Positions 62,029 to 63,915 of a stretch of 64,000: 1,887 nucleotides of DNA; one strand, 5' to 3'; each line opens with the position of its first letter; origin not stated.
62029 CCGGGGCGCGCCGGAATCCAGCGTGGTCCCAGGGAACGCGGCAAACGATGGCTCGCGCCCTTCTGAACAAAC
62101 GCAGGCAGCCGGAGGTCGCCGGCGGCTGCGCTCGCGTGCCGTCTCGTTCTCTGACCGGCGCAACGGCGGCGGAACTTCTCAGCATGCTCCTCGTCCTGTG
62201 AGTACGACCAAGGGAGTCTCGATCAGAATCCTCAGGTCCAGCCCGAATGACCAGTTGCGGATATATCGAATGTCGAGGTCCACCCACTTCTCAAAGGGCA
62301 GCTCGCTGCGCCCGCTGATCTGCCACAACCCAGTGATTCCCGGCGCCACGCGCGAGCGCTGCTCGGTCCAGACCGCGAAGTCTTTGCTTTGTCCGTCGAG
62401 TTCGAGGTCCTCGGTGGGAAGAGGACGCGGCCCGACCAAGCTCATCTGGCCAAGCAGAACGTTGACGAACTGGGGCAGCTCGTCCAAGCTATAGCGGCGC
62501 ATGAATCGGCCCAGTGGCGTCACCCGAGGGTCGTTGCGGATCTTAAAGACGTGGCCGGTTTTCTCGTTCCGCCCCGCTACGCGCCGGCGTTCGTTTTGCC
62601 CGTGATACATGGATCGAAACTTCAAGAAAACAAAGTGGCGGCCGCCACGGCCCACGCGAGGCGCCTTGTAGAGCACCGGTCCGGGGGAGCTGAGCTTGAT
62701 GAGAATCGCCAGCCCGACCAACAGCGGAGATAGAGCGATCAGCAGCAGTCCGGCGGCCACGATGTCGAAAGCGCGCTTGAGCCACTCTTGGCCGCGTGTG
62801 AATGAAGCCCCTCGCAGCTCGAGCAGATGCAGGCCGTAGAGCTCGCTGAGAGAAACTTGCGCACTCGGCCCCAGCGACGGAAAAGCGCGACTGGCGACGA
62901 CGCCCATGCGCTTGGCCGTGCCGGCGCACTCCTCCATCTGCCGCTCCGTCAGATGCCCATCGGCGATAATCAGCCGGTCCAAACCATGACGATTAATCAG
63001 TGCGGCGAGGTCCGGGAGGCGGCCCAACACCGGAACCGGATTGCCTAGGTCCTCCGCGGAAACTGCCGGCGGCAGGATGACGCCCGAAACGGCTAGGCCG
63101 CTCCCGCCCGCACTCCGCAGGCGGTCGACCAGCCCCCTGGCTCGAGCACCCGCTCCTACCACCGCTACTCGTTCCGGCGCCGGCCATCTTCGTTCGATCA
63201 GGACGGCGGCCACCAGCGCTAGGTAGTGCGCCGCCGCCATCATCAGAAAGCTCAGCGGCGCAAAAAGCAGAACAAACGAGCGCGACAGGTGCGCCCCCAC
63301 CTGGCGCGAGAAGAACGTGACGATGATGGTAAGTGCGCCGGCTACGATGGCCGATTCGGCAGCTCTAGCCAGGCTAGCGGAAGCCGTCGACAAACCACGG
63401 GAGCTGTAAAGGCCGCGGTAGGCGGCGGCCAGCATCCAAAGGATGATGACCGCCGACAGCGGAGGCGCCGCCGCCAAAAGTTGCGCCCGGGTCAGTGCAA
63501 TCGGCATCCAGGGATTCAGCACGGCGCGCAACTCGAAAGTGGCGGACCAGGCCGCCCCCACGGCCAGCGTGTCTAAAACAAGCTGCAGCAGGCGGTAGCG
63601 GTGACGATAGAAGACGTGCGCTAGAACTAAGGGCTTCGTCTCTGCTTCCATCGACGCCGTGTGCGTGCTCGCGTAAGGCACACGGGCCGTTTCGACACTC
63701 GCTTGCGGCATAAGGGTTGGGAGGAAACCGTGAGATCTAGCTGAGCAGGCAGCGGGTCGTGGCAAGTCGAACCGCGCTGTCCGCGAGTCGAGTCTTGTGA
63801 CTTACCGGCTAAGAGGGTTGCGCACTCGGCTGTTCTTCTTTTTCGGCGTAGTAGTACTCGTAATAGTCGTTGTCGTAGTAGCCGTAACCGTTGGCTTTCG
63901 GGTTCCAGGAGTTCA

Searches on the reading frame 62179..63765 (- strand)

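Call 32: search_protein_families(library=pfam, proteins=[window:62179-63765:-])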
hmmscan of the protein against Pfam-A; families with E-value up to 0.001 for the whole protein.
window:62179-63765:- (528 aa): 2 families
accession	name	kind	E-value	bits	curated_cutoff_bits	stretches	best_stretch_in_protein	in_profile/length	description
PF02397.22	Bac_transf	-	1.1e-63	214.5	27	1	330-522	1-178/179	Bacterial sugar transferase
PF13727.12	CoA_binding_3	-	4.5e-10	40.3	25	1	117-268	3-148/175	CoA-binding domain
